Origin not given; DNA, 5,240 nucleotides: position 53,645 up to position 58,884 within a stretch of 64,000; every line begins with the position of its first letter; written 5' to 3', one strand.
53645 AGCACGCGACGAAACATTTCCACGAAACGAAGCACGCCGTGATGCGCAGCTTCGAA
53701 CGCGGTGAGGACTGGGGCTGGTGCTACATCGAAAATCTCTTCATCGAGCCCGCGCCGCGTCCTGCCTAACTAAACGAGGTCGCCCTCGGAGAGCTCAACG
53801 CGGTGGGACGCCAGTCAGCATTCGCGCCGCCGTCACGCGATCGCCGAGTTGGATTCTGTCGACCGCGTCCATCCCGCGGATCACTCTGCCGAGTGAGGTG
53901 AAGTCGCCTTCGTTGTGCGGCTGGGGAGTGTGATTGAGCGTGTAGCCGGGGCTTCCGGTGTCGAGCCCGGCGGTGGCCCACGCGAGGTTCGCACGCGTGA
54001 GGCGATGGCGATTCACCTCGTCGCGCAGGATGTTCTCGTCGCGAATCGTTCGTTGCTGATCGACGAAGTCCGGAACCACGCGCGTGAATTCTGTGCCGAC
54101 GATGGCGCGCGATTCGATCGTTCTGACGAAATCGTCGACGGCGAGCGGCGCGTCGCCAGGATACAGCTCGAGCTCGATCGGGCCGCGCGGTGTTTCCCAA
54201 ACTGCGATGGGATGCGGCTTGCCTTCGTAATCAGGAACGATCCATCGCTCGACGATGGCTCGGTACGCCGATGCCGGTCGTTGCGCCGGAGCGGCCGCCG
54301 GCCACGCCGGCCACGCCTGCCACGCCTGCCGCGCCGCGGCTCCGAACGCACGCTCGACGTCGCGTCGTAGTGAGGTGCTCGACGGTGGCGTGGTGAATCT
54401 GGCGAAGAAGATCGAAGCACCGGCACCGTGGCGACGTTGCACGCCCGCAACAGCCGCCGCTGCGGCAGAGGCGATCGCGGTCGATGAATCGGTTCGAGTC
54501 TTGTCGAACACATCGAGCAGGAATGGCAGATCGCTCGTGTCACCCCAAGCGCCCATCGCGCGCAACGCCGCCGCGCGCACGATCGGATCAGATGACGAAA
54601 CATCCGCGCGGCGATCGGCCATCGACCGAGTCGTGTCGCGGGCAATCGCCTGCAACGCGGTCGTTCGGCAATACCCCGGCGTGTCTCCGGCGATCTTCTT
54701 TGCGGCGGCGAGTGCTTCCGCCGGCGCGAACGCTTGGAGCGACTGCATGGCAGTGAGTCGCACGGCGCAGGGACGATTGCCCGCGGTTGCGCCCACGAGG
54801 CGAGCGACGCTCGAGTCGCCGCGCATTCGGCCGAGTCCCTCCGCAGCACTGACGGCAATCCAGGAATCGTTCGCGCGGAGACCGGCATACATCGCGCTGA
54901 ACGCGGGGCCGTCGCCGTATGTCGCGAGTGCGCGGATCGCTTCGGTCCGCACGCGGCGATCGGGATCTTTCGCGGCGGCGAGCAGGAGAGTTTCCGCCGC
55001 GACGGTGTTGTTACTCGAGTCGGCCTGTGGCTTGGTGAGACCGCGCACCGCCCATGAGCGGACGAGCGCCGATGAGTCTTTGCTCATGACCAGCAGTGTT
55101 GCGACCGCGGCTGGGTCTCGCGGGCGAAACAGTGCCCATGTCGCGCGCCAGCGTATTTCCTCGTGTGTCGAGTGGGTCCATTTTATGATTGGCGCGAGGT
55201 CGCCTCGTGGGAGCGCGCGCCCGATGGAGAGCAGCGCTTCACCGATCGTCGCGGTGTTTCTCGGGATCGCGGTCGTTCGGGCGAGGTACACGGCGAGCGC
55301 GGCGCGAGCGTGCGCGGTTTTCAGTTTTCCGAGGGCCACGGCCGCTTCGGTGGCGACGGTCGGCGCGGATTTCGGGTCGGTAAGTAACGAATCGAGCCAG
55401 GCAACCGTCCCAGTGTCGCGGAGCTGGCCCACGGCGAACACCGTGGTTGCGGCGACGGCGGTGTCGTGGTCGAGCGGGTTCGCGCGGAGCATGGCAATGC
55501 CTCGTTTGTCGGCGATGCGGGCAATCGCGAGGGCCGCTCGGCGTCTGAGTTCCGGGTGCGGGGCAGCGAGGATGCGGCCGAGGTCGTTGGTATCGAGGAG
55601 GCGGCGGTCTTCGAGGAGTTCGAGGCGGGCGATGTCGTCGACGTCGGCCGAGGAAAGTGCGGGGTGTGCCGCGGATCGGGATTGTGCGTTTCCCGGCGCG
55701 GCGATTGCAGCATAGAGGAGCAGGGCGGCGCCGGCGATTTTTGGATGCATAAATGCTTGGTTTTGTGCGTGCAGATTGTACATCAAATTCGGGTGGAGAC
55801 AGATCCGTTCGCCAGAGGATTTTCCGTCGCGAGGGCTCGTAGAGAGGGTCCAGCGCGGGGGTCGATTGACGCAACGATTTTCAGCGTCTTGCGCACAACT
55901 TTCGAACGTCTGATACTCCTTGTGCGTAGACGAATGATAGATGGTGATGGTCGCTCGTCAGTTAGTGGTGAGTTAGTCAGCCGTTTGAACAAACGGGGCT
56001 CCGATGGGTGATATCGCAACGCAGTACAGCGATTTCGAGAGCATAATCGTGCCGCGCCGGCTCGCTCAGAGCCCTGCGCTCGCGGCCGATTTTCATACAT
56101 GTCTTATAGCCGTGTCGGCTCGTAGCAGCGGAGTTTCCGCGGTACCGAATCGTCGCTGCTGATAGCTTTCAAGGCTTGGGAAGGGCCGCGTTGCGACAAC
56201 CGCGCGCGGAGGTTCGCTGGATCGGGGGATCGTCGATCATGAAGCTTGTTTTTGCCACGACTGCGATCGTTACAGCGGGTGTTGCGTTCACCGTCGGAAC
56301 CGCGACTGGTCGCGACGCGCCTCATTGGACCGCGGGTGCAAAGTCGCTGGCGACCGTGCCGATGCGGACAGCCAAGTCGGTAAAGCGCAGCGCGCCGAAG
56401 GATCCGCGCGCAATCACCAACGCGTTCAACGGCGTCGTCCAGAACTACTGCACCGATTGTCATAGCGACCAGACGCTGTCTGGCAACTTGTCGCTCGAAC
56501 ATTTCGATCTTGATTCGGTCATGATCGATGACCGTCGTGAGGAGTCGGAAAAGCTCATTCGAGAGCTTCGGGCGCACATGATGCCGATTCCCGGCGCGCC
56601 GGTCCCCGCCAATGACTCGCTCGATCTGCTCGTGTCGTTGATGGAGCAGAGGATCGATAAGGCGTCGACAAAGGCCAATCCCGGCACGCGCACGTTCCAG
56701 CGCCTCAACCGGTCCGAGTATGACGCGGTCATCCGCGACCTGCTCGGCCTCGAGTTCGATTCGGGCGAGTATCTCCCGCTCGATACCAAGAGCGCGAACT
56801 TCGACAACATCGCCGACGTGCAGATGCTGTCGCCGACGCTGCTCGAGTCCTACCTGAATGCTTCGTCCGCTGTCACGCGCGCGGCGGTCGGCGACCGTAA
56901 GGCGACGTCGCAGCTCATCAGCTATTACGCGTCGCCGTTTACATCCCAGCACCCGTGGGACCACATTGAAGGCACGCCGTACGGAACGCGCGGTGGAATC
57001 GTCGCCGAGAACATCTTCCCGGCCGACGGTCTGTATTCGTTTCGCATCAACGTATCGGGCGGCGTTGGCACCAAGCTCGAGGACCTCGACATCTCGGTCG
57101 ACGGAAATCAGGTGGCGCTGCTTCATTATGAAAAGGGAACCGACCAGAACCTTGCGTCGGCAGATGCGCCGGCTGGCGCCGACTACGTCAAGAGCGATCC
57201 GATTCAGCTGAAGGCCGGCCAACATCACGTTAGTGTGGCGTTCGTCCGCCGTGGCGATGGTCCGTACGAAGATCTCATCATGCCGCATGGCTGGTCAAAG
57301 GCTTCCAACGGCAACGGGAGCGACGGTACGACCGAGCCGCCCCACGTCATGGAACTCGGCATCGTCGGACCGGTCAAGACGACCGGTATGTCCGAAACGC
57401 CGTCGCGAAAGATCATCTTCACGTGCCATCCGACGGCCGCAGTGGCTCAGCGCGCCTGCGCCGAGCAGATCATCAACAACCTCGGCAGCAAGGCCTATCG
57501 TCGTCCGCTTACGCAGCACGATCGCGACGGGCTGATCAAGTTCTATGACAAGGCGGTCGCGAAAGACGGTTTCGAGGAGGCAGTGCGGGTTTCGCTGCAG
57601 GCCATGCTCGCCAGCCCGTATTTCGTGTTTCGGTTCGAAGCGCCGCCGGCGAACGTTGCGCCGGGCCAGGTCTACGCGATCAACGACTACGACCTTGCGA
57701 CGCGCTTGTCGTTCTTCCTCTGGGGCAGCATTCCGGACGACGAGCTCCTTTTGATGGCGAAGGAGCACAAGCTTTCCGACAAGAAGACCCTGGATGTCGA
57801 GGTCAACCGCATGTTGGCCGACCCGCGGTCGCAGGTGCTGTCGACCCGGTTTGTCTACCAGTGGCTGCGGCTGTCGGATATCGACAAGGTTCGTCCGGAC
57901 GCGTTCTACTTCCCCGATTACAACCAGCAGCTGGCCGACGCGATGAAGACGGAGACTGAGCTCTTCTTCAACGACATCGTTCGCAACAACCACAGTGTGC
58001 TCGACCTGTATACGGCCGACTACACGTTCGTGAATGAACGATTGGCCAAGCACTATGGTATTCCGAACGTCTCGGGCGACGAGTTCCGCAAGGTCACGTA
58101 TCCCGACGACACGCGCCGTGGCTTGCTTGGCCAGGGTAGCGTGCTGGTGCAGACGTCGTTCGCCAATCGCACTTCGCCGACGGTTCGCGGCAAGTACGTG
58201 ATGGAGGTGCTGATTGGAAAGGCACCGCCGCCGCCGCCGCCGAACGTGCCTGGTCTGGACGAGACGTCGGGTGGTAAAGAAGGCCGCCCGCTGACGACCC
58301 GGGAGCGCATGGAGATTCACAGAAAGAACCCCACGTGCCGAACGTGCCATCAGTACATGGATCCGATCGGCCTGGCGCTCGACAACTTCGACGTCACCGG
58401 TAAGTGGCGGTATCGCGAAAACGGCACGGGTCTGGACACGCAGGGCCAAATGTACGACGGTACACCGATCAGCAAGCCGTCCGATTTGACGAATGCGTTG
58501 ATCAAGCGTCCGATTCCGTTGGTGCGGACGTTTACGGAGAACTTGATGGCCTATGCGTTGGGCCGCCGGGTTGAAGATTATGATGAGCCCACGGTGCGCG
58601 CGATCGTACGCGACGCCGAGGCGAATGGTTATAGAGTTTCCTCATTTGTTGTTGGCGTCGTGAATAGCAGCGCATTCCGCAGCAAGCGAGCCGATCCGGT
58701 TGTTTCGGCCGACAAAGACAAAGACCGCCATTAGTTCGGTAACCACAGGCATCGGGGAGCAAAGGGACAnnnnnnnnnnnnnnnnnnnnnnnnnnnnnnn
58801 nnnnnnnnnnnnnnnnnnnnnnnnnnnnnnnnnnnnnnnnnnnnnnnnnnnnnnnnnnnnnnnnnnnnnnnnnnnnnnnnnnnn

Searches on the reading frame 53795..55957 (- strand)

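Call 58: search_protein_families(library=pfam, proteins=[window:53795-55957:-], max_evalue=0.00001)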
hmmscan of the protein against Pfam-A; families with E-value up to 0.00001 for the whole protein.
window:53795-55957:- (720 aa): 3 families
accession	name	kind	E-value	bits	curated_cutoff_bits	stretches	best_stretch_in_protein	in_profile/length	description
PF13646.12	HEAT_2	-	1.3e-29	102.8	27.7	2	255-345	2-88/88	HEAT repeats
PF00160.26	Pro_isomerase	-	2.1e-14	54.5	21.7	1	588-708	5-143/159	Cyclophilin type peptidyl-prolyl cis-trans isomerase/CLD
PF02985.28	HEAT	-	1.2e-07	31.7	23.5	0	324-346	4-26/31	HEAT repeat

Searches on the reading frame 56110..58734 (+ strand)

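Call 58: search_protein_families(library=pfam, proteins=[window:56110-58734:+], max_evalue=0.00001)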
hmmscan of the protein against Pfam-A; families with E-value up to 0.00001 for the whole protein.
window:56110-58734:+ (874 aa): 5 families
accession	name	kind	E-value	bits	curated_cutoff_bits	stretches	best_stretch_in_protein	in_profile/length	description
PF07631.16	PSD4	-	3.9e-46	157.1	23.3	1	524-651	1-128/128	Protein of unknown function (DUF1592)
PF07627.16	PSCyt3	-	3.6e-33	114.2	27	1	669-769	1-97/98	Protein of unknown function (DUF1588)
PF07624.16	PSD2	-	3.4e-21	75.2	25.8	1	783-856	1-74/74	Protein of unknown function (DUF1585)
PF07637.16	PSD5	-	1.3e-19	70.7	34.2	1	450-510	1-62/62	Protein of unknown function (DUF1595)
PF07626.16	PSD3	-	3.1e-19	69.7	23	1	197-260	1-64/65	Protein of unknown function (DUF1587)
